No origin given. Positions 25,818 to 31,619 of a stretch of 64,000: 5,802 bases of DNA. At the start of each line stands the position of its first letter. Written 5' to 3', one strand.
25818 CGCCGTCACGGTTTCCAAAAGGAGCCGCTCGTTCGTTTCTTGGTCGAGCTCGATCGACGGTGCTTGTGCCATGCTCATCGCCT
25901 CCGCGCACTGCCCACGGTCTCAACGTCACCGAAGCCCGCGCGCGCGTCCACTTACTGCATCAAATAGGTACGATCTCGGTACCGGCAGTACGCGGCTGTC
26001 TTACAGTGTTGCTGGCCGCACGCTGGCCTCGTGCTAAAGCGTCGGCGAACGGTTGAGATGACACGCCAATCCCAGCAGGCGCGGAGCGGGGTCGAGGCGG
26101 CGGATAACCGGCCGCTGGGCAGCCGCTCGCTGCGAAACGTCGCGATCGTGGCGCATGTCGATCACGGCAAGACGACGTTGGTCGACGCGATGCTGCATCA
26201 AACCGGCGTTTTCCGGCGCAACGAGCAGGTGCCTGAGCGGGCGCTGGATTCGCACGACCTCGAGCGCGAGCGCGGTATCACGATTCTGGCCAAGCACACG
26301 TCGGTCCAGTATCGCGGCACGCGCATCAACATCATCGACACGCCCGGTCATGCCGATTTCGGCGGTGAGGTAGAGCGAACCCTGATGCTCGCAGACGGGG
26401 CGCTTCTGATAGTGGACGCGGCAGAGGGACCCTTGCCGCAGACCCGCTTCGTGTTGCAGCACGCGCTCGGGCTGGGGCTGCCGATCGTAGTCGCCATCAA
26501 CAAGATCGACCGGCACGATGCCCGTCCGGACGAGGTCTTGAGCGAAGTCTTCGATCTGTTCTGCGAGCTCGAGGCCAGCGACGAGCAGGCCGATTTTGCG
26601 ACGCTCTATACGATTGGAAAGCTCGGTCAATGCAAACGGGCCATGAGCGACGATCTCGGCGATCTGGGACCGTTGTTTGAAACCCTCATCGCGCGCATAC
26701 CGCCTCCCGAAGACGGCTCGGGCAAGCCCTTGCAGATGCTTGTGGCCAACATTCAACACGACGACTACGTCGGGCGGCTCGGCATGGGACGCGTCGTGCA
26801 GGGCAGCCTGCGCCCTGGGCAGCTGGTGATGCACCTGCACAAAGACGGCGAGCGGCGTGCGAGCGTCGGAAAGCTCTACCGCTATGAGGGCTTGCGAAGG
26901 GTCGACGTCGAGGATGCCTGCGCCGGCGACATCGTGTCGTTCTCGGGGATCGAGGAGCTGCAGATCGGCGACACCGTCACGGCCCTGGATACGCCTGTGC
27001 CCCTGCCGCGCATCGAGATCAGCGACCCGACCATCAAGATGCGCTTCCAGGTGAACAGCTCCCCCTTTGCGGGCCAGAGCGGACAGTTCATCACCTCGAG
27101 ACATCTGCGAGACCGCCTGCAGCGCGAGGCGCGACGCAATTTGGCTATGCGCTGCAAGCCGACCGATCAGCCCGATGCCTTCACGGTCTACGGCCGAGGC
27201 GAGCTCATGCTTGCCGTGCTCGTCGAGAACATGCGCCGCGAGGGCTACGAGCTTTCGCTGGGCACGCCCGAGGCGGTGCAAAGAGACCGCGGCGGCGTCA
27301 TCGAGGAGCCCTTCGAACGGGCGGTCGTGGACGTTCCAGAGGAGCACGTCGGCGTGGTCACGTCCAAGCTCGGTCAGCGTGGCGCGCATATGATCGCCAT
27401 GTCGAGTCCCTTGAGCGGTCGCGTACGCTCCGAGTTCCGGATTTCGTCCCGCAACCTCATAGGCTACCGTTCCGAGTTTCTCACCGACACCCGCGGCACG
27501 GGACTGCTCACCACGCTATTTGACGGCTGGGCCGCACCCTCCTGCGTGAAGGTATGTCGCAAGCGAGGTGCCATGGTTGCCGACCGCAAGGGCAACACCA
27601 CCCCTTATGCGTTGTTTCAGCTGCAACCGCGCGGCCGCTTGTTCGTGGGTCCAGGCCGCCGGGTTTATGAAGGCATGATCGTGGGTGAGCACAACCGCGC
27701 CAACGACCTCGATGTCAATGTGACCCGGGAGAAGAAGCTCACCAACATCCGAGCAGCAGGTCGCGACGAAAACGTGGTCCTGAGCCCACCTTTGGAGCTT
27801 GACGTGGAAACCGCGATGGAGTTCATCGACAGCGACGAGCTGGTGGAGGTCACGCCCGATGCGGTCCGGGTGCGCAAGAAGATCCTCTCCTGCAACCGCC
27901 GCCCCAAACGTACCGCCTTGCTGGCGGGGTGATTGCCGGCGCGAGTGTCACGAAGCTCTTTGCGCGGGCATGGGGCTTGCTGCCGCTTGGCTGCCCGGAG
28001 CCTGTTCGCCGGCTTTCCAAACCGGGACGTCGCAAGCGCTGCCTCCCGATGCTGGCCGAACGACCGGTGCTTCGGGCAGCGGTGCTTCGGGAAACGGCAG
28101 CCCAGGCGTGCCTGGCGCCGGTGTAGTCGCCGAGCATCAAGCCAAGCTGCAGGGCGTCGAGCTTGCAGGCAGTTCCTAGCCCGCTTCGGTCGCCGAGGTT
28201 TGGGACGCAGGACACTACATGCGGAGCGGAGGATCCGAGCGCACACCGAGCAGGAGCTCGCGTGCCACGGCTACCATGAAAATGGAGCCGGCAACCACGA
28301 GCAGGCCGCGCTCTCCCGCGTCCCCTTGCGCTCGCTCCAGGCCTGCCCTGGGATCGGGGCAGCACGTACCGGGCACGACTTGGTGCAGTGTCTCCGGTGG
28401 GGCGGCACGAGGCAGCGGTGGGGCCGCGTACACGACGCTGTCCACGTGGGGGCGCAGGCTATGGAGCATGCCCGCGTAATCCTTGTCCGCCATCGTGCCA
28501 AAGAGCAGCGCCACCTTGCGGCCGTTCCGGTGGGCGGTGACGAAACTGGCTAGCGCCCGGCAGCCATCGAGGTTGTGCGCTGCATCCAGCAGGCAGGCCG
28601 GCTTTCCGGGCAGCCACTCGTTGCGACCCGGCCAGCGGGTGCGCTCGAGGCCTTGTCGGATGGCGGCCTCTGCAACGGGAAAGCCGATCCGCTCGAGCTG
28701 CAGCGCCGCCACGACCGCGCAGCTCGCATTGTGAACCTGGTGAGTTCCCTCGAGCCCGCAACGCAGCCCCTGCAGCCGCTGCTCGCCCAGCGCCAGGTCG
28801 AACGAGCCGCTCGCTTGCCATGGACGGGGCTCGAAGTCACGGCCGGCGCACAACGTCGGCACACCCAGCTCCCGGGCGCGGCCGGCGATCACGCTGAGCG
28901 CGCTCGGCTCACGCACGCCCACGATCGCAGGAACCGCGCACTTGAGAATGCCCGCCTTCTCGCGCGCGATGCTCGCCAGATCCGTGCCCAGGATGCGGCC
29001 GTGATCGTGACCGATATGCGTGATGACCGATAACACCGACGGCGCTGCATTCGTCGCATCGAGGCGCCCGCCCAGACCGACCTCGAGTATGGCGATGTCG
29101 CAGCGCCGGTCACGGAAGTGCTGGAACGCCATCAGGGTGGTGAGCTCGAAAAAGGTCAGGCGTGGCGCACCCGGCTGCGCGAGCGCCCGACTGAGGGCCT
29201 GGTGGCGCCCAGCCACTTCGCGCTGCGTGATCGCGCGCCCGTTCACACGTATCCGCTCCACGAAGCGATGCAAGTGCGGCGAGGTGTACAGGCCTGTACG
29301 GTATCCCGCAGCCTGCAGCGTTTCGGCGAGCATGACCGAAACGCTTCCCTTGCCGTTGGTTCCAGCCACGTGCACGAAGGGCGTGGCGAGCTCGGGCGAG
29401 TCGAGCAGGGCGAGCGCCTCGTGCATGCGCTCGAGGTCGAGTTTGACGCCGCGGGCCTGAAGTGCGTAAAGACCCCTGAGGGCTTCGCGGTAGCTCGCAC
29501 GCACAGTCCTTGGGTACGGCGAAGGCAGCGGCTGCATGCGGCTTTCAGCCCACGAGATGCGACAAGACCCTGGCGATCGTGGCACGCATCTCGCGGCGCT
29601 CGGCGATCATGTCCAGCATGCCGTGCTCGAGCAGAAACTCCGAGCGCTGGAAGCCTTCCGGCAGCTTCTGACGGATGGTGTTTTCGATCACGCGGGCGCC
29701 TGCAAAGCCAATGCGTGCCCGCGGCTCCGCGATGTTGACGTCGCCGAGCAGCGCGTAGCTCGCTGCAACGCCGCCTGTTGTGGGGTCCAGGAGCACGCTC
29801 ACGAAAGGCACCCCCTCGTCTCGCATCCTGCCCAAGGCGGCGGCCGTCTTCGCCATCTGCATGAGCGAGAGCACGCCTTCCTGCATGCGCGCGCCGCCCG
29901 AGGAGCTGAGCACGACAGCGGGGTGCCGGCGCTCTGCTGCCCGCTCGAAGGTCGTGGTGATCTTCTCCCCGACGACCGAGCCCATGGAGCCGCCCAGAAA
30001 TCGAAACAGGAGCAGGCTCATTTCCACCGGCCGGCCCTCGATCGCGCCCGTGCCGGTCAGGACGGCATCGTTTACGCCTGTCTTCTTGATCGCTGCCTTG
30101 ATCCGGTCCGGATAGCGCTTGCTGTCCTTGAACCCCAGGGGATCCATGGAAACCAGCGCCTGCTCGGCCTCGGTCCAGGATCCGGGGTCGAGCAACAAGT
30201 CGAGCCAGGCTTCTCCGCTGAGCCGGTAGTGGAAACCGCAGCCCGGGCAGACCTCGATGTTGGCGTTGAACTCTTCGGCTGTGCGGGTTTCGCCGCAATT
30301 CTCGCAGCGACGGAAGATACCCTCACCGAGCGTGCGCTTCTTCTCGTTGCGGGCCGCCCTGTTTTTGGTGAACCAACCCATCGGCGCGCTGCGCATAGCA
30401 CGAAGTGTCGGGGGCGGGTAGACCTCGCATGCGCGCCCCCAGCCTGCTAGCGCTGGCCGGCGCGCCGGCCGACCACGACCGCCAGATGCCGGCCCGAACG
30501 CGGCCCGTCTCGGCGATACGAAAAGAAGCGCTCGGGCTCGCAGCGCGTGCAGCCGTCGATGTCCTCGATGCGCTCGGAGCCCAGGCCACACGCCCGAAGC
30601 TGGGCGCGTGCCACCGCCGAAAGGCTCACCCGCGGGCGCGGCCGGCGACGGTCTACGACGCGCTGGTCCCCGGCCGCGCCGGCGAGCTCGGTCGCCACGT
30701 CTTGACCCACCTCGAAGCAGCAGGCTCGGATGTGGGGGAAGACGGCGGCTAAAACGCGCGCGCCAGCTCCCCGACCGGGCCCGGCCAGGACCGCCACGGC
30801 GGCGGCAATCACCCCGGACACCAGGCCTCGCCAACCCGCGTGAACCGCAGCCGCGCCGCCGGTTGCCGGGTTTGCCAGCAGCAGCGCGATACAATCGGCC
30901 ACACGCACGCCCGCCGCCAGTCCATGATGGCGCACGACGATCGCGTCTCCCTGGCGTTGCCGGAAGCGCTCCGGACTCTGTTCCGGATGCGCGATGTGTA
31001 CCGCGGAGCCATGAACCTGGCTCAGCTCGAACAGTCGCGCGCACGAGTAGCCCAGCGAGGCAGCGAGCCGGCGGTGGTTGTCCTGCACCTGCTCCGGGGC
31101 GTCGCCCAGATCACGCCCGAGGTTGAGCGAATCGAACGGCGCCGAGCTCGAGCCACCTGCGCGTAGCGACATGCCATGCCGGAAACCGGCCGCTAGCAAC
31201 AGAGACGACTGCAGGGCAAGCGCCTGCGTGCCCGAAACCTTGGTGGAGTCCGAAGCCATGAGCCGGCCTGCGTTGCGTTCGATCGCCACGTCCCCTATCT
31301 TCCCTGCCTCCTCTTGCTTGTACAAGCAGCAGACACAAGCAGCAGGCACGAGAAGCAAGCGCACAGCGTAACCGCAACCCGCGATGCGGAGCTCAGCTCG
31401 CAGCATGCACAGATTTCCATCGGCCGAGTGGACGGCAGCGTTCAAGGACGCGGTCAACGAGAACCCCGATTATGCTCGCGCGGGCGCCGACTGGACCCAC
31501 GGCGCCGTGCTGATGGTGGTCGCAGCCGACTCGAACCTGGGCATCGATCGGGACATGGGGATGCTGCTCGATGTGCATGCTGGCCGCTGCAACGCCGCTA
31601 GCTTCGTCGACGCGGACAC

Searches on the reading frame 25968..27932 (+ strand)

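Call 33: search_protein_families(library=pfam, proteins=[window:25968-27932:+], max_evalue=0.0001)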
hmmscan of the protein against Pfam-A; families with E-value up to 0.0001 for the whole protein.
window:25968-27932:+ (654 aa): 6 families
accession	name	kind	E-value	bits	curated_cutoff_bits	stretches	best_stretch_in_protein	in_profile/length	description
PF00009.33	GTP_EFTU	-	9.9e-54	182.2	26.5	1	54-242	2-184/188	Elongation factor Tu GTP binding domain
PF21018.2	BipA_C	-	2.9e-45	153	23.8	1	533-641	1-109/110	TypA/BipA C-terminal domain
PF00679.30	EFG_C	-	1.4e-16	60.7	27.9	1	445-522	2-79/89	Elongation factor G C-terminus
PF22042.2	EF-G_D2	-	1e-11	45.2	27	1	255-339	2-83/84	Elongation factor G domain 2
PF03144.31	GTP_EFTU_D2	-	2.9e-10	40.9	30.3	1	269-338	1-73/73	Elongation factor Tu domain 2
PF01926.29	MMR_HSR1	-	1.7e-05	25.3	21.9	1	58-179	2-113/113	50S ribosome-binding GTPase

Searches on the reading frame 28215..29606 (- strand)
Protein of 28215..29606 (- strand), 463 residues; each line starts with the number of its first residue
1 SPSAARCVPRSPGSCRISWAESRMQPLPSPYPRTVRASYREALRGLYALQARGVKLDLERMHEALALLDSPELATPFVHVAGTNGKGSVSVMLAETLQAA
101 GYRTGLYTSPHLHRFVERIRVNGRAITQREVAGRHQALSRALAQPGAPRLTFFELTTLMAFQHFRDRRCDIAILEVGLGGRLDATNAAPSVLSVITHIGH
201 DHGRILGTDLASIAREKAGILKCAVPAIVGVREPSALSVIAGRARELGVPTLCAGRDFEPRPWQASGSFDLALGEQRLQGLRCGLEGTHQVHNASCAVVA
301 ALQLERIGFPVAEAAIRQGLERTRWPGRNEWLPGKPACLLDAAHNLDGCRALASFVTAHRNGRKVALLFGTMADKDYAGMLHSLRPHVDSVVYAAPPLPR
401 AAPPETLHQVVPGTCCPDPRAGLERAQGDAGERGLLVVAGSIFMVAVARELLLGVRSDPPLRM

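Call 33: search_protein_families(library=pfam, proteins=[window:28215-29606:-], max_evalue=0.0001)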
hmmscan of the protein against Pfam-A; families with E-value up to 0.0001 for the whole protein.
window:28215-29606:- (463 aa): 2 families
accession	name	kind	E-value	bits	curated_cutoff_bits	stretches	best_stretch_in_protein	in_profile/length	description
PF02875.26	Mur_ligase_C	-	9.9e-14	52.7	28.4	1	327-441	1-126/127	Mur ligase, glutamate ligase domain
PF08245.18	Mur_ligase_M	-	4.9e-08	33.6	24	1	80-301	1-200/200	Mur ligase middle domain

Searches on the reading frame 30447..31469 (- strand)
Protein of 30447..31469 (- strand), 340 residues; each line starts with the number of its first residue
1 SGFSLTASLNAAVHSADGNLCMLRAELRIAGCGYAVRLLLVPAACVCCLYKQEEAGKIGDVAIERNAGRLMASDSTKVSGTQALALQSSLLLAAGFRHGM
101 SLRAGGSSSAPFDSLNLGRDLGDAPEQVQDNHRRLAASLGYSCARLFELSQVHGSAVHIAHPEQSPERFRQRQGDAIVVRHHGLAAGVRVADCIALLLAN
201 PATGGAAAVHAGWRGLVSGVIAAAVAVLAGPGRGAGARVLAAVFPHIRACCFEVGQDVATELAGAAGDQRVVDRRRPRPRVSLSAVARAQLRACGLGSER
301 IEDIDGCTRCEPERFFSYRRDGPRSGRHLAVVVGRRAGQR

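Call 33: search_protein_families(library=pfam, proteins=[window:30447-31469:-], max_evalue=0.0001)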
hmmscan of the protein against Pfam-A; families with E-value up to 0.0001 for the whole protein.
window:30447-31469:- (340 aa): 1 family
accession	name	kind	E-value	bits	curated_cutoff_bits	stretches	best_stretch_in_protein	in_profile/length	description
PF02578.20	Cu-oxidase_4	-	1e-62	212.1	22.9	1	102-332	2-237/238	Multi-copper polyphenol oxidoreductase laccase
